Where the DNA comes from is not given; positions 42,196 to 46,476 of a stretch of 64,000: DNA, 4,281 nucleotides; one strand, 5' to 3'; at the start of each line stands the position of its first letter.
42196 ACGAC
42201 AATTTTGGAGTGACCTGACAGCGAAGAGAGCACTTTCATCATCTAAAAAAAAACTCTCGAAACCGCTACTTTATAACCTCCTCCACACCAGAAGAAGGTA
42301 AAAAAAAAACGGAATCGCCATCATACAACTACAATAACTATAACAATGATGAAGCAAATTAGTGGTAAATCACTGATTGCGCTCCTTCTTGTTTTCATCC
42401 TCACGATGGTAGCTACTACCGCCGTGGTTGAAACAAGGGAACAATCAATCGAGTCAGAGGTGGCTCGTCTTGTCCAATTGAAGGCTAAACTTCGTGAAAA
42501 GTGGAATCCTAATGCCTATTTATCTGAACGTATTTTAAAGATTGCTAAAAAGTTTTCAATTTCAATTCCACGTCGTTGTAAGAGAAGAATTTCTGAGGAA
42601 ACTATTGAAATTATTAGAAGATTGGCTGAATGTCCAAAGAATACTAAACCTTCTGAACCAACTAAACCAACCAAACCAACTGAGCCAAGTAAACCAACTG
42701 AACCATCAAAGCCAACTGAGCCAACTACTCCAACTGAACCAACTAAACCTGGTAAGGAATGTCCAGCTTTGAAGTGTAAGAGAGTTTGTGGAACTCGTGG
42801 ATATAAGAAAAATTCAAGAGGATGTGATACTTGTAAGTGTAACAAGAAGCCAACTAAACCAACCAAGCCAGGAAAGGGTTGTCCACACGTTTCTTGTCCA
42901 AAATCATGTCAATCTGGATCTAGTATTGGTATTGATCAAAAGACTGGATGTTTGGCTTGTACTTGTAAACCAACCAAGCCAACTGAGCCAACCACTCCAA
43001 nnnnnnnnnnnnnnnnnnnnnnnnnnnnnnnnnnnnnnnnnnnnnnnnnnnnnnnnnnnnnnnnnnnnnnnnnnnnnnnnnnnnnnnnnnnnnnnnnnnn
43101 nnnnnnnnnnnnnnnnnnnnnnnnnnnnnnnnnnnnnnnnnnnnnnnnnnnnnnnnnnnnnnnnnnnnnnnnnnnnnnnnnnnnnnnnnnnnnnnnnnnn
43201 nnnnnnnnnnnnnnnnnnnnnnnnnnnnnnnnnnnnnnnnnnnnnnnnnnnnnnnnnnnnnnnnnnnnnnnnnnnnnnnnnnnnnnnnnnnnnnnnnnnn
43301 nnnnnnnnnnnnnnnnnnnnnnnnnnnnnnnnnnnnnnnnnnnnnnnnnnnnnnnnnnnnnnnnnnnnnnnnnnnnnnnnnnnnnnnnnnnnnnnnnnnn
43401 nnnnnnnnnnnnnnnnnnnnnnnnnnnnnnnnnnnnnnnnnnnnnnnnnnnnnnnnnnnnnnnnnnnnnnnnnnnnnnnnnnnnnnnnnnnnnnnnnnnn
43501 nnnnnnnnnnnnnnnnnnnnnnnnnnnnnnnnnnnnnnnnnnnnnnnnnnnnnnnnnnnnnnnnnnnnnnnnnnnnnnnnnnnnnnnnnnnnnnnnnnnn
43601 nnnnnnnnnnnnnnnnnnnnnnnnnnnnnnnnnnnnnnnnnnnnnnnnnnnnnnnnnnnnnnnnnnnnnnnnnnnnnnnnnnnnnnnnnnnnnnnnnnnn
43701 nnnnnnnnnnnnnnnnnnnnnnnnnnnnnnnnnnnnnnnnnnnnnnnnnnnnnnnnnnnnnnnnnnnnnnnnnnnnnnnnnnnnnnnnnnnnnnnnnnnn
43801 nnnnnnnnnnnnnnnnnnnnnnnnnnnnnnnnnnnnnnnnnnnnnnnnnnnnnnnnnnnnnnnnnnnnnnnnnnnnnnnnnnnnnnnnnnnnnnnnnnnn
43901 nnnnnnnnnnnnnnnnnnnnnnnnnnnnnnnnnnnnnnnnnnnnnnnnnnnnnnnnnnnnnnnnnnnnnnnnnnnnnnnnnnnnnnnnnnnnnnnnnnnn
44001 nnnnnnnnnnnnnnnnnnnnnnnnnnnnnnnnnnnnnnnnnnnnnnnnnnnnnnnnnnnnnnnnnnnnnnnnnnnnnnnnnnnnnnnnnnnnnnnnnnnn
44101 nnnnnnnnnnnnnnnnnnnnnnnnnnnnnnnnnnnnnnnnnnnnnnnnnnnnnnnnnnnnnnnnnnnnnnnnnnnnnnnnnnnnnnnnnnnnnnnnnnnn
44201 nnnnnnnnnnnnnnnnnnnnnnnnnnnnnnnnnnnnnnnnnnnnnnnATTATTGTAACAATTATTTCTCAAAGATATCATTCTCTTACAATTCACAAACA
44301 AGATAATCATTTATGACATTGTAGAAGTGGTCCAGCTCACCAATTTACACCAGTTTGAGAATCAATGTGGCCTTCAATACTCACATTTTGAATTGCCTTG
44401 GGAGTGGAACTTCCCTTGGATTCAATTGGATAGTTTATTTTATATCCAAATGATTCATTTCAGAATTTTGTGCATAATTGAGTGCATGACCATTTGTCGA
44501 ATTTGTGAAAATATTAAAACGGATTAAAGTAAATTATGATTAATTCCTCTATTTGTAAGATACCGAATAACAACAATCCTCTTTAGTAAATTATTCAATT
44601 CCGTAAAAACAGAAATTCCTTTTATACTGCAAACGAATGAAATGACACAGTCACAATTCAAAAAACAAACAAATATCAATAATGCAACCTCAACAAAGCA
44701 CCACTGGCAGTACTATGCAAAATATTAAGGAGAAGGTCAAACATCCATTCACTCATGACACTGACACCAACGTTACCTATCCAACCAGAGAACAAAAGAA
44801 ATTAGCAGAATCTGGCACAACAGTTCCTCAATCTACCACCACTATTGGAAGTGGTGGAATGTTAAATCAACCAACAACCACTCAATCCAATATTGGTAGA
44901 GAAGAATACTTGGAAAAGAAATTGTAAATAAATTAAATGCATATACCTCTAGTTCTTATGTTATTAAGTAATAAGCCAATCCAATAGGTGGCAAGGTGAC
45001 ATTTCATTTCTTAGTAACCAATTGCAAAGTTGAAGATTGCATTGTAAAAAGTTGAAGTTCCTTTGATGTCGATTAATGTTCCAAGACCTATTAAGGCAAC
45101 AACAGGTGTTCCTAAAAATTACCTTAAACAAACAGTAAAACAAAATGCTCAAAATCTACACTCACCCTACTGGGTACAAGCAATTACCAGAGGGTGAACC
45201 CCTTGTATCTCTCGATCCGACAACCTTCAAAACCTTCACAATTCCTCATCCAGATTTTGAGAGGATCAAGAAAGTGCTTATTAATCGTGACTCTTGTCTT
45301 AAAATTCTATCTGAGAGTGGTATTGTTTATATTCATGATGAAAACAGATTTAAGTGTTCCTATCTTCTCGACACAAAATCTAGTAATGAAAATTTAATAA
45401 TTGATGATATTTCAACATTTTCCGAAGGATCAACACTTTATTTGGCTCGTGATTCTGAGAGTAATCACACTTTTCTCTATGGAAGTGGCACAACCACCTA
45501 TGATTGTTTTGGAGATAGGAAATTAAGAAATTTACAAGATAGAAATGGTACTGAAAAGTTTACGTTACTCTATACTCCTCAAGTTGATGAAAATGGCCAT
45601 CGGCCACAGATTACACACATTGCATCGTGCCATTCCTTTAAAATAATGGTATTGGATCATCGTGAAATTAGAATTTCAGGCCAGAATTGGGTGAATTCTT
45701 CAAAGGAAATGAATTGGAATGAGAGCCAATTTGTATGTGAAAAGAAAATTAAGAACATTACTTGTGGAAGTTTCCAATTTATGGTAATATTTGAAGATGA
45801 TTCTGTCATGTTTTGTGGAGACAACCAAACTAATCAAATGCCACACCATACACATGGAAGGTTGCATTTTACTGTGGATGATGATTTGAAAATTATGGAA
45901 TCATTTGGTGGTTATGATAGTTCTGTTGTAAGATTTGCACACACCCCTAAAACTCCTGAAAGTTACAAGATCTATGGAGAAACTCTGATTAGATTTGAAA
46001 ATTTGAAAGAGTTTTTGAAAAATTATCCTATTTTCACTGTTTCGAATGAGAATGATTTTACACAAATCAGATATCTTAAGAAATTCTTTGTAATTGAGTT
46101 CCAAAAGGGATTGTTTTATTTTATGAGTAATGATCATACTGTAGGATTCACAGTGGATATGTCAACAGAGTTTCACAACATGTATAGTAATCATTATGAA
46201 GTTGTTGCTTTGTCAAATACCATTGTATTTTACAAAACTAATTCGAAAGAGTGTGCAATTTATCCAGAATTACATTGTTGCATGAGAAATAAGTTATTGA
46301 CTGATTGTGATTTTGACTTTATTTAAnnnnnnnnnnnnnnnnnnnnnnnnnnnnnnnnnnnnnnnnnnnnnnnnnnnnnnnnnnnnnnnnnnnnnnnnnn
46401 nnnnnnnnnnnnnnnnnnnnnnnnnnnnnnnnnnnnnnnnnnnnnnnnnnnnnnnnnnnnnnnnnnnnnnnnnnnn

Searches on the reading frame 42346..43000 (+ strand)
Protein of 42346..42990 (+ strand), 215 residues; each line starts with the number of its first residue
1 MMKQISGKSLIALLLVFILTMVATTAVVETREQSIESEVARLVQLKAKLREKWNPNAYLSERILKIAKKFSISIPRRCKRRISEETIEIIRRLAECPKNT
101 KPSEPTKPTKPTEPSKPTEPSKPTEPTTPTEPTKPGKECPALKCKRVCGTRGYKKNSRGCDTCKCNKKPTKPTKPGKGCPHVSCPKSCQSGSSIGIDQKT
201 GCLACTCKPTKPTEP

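Call 27: search_protein_families(library=pfam, proteins=[window:42346-43000:+], max_evalue=0.1)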
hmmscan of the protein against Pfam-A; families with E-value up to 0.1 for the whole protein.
window:42346-43000:+ (218 aa): 1 family
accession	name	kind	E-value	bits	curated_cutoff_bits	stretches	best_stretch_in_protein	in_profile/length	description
PF02822.19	Antistasin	-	6.7e-05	23.8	21.2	1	139-165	1-26/26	Antistasin family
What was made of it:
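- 42760..42840 (+): Antistasin-like domain 1, aa 139-165, with spacing C-x4-C-x3-C-x11-C-x2-C-x-C. It scores 23.8 bits in the context of the N-terminal 218 aa (call 27).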

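Call 48: find_homologous_proteins(query=window:42346-42990:+, max_evalue=0.01)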
Query window:42346-42990:+ (215 aa): 24 proteins with E <= 0.01 among 3911 candidates.
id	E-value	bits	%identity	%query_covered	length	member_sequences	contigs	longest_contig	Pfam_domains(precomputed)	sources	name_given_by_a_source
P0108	1.1e-7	50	69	17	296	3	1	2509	-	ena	-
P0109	3.5e-6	45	-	-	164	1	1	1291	-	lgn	-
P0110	6.3e-5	41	30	53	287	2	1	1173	-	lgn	-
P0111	7.6e-5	40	58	22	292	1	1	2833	-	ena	-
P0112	1.4e-4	40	35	30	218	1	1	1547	-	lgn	-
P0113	3.3e-4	38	74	16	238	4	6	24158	-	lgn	-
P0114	4.5e-4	38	48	26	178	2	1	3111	-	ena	-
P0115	5.0e-4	38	62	13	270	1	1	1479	PF00496.28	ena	-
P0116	5.1e-4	38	53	22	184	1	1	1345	PF16403.12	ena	-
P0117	5.9e-4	38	46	22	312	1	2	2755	-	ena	-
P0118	7.7e-4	37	74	18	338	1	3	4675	PF01476.27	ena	-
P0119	1.5e-3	36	52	21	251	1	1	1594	-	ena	-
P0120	1.5e-3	36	45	18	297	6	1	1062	-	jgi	jgi:hypothetical protein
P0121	2.0e-3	36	53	17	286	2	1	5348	-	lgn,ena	-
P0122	2.9e-3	35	41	34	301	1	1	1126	-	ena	-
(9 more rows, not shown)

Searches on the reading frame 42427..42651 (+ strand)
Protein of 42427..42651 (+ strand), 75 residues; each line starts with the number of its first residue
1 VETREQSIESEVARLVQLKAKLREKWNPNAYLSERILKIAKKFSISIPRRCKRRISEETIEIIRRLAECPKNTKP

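Call 59: search_protein_families(library=pfam, proteins=[window:42427-42651:+], max_evalue=10)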
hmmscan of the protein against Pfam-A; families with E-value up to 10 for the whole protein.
seq(75 aa): 1 family
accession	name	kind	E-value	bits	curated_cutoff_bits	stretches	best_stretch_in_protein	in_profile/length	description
PF00458.25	WHEP-TRS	-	0.096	13.2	32.5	1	5-25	22-42/53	WHEP-TRS domain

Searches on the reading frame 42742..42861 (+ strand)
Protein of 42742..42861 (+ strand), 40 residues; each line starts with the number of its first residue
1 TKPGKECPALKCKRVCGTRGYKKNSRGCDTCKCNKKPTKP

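Call 59: search_protein_families(library=pfam, proteins=[window:42742-42861:+], max_evalue=10)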
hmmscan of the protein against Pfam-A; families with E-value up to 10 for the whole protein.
seq(40 aa): 1 family
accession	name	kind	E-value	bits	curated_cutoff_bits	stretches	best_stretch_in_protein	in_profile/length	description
PF02822.19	Antistasin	-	6.9e-06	26.9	21.2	1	7-33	1-26/26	Antistasin family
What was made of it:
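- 42760..42840 (+): Pfam PF02822 scores 26.9 bits (E 6.9e-6; cutoff 21.2) across the full profile 1-26 (call 59).
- On Antistasin-like domain (PF02822 / IPR004094): Module 1 scores 26.9 bits (E 6.9e-6) against a 21.2 cutoff over the full profile (call 59).
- Module 1 is a significant PF02822 match (call 59).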

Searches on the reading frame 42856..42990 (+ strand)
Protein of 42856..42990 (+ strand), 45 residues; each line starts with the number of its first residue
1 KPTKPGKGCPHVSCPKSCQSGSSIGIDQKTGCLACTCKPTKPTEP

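Call 59: search_protein_families(library=pfam, proteins=[window:42856-42990:+], max_evalue=10)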
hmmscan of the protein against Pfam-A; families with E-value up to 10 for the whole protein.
seq(45 aa): 2 families
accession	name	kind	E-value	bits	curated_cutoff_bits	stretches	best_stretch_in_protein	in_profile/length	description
PF02822.19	Antistasin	-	0.12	13.3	21.2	1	9-37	1-26/26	Antistasin family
PF22109.2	Zn_ribbon_tTFIIB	-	3.5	8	28.6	0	6-36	9-33/40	Transcription factor IIB, zinc ribbon, Trypanosome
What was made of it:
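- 42880..42966 (+): Degenerate antistasin-like domain 2, aa 179-207, with x13 in the long loop. PF02822 scores 13.3 bits, E 0.12, over the full profile but below the cutoff (call 59).
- On Antistasin-like domain (PF02822 / IPR004094): Module 2 scores 13.3 bits, E 0.12 (call 59).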

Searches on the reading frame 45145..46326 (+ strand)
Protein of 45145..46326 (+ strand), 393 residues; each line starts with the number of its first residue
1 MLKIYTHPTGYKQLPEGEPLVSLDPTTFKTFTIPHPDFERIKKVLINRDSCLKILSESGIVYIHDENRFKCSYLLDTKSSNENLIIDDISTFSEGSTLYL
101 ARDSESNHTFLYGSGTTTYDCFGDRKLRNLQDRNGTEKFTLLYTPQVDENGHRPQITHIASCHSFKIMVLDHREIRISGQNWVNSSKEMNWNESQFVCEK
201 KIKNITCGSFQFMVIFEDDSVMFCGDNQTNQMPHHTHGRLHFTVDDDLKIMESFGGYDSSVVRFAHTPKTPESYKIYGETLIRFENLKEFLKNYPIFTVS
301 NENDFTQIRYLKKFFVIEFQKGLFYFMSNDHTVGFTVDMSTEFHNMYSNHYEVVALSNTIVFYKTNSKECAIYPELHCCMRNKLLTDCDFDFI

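Call 7: search_protein_families(library=pfam, proteins=[window:45145-46326:+], max_evalue=0.001)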
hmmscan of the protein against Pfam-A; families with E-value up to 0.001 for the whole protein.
window:45145-46326:+ (393 aa): 1 family
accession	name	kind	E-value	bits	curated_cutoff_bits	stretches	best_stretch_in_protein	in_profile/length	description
PF25390.1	WD40_RLD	-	9.4e-06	25.6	150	1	142-236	129-231/363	RCC1-like domain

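Call 43: find_encoding_contigs(protein=window:45145-46326:+, flank=6000, max_places=3)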
Protein window:45145-46326:+ (393 aa): no gene with exactly this product is on record in the collection.
